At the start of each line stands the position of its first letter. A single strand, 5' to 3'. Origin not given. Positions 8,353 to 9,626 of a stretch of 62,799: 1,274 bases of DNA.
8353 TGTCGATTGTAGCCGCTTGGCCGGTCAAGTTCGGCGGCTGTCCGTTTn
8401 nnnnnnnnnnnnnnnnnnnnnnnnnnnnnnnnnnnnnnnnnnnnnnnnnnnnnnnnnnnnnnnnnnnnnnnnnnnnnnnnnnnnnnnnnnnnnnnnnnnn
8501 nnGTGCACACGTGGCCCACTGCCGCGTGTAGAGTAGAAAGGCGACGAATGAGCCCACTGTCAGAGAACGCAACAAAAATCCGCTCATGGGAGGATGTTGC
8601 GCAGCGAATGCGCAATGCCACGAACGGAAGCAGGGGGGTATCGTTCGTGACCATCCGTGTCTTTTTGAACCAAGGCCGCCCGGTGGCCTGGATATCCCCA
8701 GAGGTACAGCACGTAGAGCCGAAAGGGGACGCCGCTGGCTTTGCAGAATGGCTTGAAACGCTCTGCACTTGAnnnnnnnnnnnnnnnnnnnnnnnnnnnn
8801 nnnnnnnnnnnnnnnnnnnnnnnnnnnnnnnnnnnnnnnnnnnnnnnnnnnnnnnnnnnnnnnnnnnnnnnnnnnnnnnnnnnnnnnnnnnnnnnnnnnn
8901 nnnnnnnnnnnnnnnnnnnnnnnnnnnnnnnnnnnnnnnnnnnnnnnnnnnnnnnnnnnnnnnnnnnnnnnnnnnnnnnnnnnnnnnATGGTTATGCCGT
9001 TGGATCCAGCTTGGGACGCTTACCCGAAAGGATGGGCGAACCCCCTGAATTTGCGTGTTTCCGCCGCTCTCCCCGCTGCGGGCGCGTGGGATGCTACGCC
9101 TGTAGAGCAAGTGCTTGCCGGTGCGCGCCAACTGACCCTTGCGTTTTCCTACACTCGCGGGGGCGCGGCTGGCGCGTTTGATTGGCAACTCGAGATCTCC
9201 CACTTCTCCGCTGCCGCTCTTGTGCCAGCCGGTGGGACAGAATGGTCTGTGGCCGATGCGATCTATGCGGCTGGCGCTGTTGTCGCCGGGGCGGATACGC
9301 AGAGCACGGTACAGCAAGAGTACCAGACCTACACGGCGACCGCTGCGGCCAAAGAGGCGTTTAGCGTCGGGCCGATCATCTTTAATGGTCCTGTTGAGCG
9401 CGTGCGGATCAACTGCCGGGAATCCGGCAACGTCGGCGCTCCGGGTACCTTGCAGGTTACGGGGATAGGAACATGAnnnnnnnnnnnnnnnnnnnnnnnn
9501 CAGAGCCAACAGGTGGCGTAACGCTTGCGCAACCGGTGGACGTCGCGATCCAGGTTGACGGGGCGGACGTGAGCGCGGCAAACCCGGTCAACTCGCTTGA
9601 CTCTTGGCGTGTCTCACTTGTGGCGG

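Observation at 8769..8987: Best promoter in the genome drives an ORF-less, highly structured ~170-nt RNA ending in a terminator, just ahead of 29 kb of late genes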

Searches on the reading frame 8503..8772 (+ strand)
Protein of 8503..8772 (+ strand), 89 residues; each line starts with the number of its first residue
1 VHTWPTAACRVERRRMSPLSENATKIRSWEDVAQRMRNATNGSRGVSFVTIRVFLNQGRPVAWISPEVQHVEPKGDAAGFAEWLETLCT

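Call 10: search_protein_families(library=phrogs, proteins=[window:8503-8772:+], max_evalue=0.01)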
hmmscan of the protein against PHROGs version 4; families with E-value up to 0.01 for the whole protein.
window:8503-8772:+ (89 aa): 0 families

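Call 11: search_protein_families(library=pfam, proteins=[window:8503-8772:+], max_evalue=0.01)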
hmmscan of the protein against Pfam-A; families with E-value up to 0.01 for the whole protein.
window:8503-8772:+ (89 aa): 0 families

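Call 47: find_homologous_proteins(query=window:8548-8769:+, max_evalue=0.001)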
Query seq(74 aa) (74 aa): 1 proteins with E <= 0.001 among 2 candidates.
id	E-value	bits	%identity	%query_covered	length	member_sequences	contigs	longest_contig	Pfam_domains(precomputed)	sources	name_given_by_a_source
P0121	5.0e-43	161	100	100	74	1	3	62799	-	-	-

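Call 95: find_homologous_proteins(query=A5, max_evalue=0.001)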
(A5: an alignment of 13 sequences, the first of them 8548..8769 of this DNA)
Query A5 (13 sequences) (74 aa, profile of the alignment): 83 proteins with E <= 0.001 among 622 candidates.
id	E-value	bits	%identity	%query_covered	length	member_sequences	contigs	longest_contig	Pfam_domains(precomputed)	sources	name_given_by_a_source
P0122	2.4e-24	102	34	84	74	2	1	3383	-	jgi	-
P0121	9.4e-24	100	100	100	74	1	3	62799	-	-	-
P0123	1.0e-23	100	30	81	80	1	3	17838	-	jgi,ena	-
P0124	1.2e-23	100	27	84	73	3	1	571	-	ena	-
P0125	3.0e-23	99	32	84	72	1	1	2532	-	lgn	-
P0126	1.2e-22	97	28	77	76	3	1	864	-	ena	-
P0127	4.4e-22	95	26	82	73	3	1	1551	-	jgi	jgi:hypothetical protein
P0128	8.3e-22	94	28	82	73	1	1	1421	-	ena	-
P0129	1.6e-21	93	32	77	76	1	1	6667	-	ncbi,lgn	-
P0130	1.8e-21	93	32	77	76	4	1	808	-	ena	-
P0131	1.0e-20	91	28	82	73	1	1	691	-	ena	-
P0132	1.5e-19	87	29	76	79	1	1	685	-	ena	-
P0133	1.9e-19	87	27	81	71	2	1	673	-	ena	-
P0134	6.0e-19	85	31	95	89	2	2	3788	-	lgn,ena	-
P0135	5.9e-18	82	35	65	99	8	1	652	-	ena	-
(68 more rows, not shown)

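Call 104: predict_structure(alignment_id=A6)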
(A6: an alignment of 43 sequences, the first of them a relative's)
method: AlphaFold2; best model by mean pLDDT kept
length: 74 residues; sequences in the alignment: 43
mean_pLDDT: 75.2   pTM: 0.52
mean pLDDT of the five models: 75.2, 69.2, 69.2, 69.1, 68.0
residues with pLDDT >= 90: 6; 70-90: 50; 50-70: 10; < 50: 8
segments of 3 or more residues with pLDDT < 50: 1-8
pLDDT, mean of each block of 10 residues (from residue 1): 46 76 76 87 89 78 77 69
secondary structure, 60 per line:
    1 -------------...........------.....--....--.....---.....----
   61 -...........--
elements in order: H14-24 E31-35 E38-41 E44-48 E52-56 H62-72

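Call 106: fold_search(model_id=the predicted structure, library=pdb)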
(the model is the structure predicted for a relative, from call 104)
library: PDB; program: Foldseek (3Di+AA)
matches with E <= 10: 168; with E <= 0.001: 0
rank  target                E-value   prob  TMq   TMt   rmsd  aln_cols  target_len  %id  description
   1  7r1c                  7.9e-01  0.20  0.28  0.31  16.8        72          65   12  Cryo-EM structure of Bacillus megaterium gas vesicles (released 2022-06-15)
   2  1hw7                  1.3e+00  0.13  0.28  0.12  11.7        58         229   21  HSP33, HEAT SHOCK PROTEIN WITH REDOX-REGULATED CHAPERONE ACTIVITY (released 2001-05-16)
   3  7ezx_O3               1.3e+00  0.09  0.27  0.07  20.7        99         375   10  Structure of the phycobilisome from the red alga Porphyridium purpureum in Middle Light (released 2022-09-28)
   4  8gbs_A1               1.6e+00  0.13  0.30  0.34  16.5        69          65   12  Integrative model of the native Ana GV shell (released 2023-04-19)
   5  1i7f                  1.9e+00  0.12  0.28  0.13  10.8        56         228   21  CRYSTAL STRUCTURE OF THE HSP33 DOMAIN WITH CONSTITUTIVE CHAPERONE ACTIVITY (released 2001-05-09)
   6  9rah_A                1.9e+00  0.05  0.21  0.05  10.4        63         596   17  Autoinhibited PhiC31 integrase-attL complex (released 2026-02-11)
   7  6fhm_A                2.1e+00  0.09  0.25  0.12  11.4        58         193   10  Crystal structure of the F47E mutant of the lipoprotein localization factor, LolA (released 2018-07-25)
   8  7m7m_A                2.3e+00  0.06  0.22  0.08   7.3        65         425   17  Human DNA Pol eta with rA-ended primer and dAMPNPP (released 2021-06-02)
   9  7m86_A                2.4e+00  0.07  0.26  0.08   6.7        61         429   20  Human DNA Pol eta S113A with dA-ended primer and dATP: in crystallo reaction for 140 s (released 2021-06-02)
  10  8fn3_A                2.4e+00  0.06  0.21  0.06   6.5        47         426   19  Crystal structure of human DNA polymerase eta incorporating dITP across dC (released 2023-05-03)
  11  4ecw_A                2.6e+00  0.07  0.26  0.08   6.7        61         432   20  Human DNA polymerase eta - DNA ternary complex: Reaction in the AT crystal at pH 7.0 for 250 sec (released 2012-07-11)
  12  6m7p_A                2.6e+00  0.05  0.22  0.08   7.2        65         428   17  Human DNA polymerase eta extension complex with cdA at the -2 position (released 2018-09-12)
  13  8ui2_B                2.8e+00  0.08  0.27  0.21   8.9        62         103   13  T33-ml28 - Designed Tetrahedral Protein Cage Using Machine Learning Algorithms (released 2024-03-06)
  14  7liz_A                3.0e+00  0.07  0.27  0.18  17.3        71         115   13  LR6 rod linker and scaffolded phycoerythrin beta subunits from the phycobilisome of Porphyridium purpureum (released 2021-04-07)
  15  4o3s_A                3.0e+00  0.05  0.22  0.08   7.2        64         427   17  Crystal structure of human polymerase eta extending an 8-oxog dna lesion: post insertion of 8-oxog-dc pair (released 2014-04-30)
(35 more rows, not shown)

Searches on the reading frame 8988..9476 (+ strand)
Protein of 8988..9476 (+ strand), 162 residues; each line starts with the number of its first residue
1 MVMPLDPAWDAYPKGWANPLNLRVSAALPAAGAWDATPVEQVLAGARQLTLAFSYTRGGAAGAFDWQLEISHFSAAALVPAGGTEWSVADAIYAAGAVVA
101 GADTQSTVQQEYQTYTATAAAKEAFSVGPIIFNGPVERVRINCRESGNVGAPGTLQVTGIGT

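Call 10: search_protein_families(library=phrogs, proteins=[window:8988-9476:+], max_evalue=0.01)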
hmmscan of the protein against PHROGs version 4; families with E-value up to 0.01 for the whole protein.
window:8988-9476:+ (162 aa): 0 families

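Call 11: search_protein_families(library=pfam, proteins=[window:8988-9476:+], max_evalue=0.01)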
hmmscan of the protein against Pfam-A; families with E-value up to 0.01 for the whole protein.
window:8988-9476:+ (162 aa): 0 families

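Call 14: find_related_loci(query=window:8988-9476:+, collection=viral_contigs, flank=3000)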
Query window:8988-9476:+ (162 aa) in viral_contigs; peptide patterns used: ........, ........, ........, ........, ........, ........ (x = any residue, [..] = any of these).
5 stretches matched a pattern; 1 encode a relative of the query (tblastn E <= 1e-3); 1 distinct loci.
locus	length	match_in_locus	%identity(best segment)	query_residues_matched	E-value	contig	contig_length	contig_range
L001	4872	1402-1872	56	3-157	5e-44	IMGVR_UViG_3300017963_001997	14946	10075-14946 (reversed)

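Call 19: find_homologous_proteins(query=window:8988-9476:+, max_evalue=0.001)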
Query window:8988-9476:+ (162 aa): 382 proteins with E <= 0.001 among 1349 candidates; the best 120 are listed.
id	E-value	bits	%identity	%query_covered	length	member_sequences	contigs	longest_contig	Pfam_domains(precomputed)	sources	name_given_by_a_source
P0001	6.6e-100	350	100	100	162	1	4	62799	-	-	-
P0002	9.1e-60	219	65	98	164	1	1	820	-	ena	-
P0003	1.6e-59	219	65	98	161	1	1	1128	-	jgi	jgi:hypothetical protein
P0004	3.1e-59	218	67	94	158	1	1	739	-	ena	-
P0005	1.2e-57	212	67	94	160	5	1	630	-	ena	-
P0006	2.1e-57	212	68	92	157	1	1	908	-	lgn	-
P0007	1.9e-56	209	64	99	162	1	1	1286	-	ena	-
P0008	3.1e-56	208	63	99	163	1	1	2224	-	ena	-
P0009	4.2e-56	207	64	93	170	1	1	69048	-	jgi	jgi:hypothetical protein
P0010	5.9e-55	204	62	99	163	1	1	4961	-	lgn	-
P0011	7.3e-55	203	64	94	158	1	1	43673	-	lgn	-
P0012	2.6e-54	202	63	99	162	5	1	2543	-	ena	-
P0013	6.5e-54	200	63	92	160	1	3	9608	-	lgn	-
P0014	7.1e-54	200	66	90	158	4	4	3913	-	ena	-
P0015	7.6e-54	200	65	95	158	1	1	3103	-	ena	-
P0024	3.2e-52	195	63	93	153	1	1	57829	-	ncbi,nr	ncbi:MAG: hypothetical protein GY832_26345 [Chloroflexi bacterium]|nr:hypothetical protein [Chlorofl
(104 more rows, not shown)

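Call 21: find_related_loci(query=A1, collection=metagenome_contigs, flank=2500)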
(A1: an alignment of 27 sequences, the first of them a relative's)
Query A1 (162 aa) in metagenome_contigs; peptide patterns used: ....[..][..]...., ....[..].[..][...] (x = any residue, [..] = any of these).
599 stretches matched a pattern (row limit reached: there are more); 172 encode a relative of the query (tblastn E <= 1e-3); the best 80 are kept; 80 distinct loci.
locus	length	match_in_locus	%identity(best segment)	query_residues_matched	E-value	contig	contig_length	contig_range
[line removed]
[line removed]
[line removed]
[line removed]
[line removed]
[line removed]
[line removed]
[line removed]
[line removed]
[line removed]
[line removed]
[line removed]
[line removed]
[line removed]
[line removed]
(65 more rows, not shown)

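Call 41: predict_structure(alignment_id=A1)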
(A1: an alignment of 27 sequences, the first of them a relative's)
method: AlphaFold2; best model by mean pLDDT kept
length: 162 residues; sequences in the alignment: 27
mean_pLDDT: 74.3   pTM: 0.67
mean pLDDT of the five models: 74.3, 73.3, 73.0, 72.5, 70.8
residues with pLDDT >= 90: 11; 70-90: 107; 50-70: 18; < 50: 26
segments of 3 or more residues with pLDDT < 50: 1-3, 9-13, 93-110
pLDDT, mean of each block of 10 residues (from residue 1): 49 64 79 81 86 89 86 88 79 39 34 68 84 86 85 89 84
secondary structure, 60 per line:
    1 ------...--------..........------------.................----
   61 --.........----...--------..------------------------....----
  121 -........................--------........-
elements in order: E18-27 E40-56 E63-71 E113-116 E122-145 E154-161

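Call 45: fold_search(model_id=the predicted structure, library=pdb)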
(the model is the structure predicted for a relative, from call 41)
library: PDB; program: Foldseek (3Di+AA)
matches with E <= 10: 1342; with E <= 0.001: 0
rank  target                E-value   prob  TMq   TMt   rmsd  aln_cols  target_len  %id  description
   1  3hei_A                2.5e-03  0.97  0.33  0.32  13.8       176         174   12  Ligand Recognition by A-Class Eph Receptors: Crystal Structures of the EphA2 Ligand-Binding Domain and the EphA2/ephri (released 2009-06-30)
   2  5jr2_C                2.6e-03  0.99  0.35  0.33  12.7       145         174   14  Crystal structure of the EphA4 LBD in complex with APYd3 peptide inhibitor (released 2016-07-06)
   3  6nk0_A                2.8e-03  0.96  0.33  0.31  13.9       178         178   14  EphA2 LBD in complex with bA-WLA-Yam peptide (released 2019-05-01)
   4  8tv1_C                2.8e-03  0.95  0.33  0.20  14.1       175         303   14  Structure of the EphA2 LBDCRD bound to FabS1C_L1 (released 2024-06-26)
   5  6njz_A                2.9e-03  0.98  0.36  0.33  13.9       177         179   13  EphA2 LBD in complex with YSA-GSGSK-bio peptide (released 2019-05-01)
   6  6nk2_B                3.1e-03  0.97  0.35  0.33  14.5       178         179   12  EphA2 LBD in complex with bA-WLA-YRPK bio peptide (released 2019-05-01)
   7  3nru_B                3.8e-03  0.98  0.37  0.37  10.1       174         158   11  Ligand binding domain of EPHA7 (released 2010-12-08)
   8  3nru_A                4.7e-03  0.99  0.38  0.39   7.8       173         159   10  Ligand binding domain of EPHA7 (released 2010-12-08)
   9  6njz_B                4.7e-03  0.96  0.35  0.32  13.8       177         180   11  EphA2 LBD in complex with YSA-GSGSK-bio peptide (released 2019-05-01)
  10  6b9l_A                5.0e-03  0.95  0.35  0.33  14.0       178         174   13  Crystal structure of EphA2 with peptide 135E2 (released 2018-10-17)
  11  7ofv_A                5.3e-03  0.93  0.34  0.31  12.9       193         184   14  NMR-guided design of potent and selective EphA4 agonistic ligands (released 2021-08-11)
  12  4w4z_C                5.6e-03  0.94  0.34  0.32  12.9       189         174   14  Structure of the EphA4 LBD in complex with peptide (released 2014-10-08)
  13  5jr2_D                6.2e-03  0.95  0.36  0.34  13.8       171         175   13  Crystal structure of the EphA4 LBD in complex with APYd3 peptide inhibitor (released 2016-07-06)
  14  7vrn_I                6.5e-03  0.98  0.38  0.17  11.0       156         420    8  Structure of infectious bursal disease virus Gt strain (released 2022-03-30)
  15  2wo1_B                6.5e-03  0.94  0.35  0.33  12.7       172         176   12  Crystal Structure of the EphA4 Ligand Binding Domain (released 2009-10-27)
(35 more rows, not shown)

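Call 51: search_dna_similar(query=window:8988-9476:+, collection=phages, mode=protein, max_evalue=0.001, max_rows=30)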
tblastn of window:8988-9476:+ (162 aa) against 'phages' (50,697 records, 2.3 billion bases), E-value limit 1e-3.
No match.

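Call 53: find_encoding_contigs(protein=P0024, flank=10000, max_places=2)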
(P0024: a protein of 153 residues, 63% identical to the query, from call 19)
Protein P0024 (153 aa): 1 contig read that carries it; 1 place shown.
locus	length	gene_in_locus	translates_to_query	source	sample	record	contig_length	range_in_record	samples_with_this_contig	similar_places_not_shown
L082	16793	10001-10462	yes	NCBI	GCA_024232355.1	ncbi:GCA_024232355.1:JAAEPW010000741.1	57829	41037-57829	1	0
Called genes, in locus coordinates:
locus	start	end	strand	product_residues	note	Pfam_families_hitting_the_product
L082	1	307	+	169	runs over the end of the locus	PF03592:Terminase_2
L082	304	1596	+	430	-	-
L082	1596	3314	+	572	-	-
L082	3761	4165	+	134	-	-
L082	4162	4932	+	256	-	-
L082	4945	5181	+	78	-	-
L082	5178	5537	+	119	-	-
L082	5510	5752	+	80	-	PF09723:Zn_ribbon_8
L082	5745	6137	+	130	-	-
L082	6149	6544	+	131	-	PF18066:Phage_ABA_S (weak)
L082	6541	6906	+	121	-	PF18066:Phage_ABA_S (weak)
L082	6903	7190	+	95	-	-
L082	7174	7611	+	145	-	-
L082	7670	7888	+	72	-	-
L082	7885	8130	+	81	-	-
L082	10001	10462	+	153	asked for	-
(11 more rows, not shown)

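Call 89: find_related_loci(query=A1, collection=genome_contigs, flank=3000)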
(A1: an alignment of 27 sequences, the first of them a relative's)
Query A1 (162 aa) in genome_contigs; peptide patterns used: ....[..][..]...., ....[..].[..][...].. (x = any residue, [..] = any of these).
239 stretches matched a pattern; 3 encode a relative of the query (tblastn E <= 1e-3); 3 distinct loci.
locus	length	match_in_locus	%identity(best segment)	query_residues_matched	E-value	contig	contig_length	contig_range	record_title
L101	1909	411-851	60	10-157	8e-51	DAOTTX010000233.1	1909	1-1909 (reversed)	MAG TPA_asm: Anaerolineae bacterium isolate F14_29 k111_5599275, whole genome shotgun sequence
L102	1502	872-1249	48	31-157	9e-29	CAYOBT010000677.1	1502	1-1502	MAG TPA_asm: uncultured Anaerolineales bacterium isolate binchicken_co334_27 genome assembly, contig: NODE_223356_length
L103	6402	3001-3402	34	18-157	9e-11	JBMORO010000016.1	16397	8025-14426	MAG: Patescibacteria group bacterium isolate Betzabe_MAG182 MAG182_16, whole genome shotgun sequence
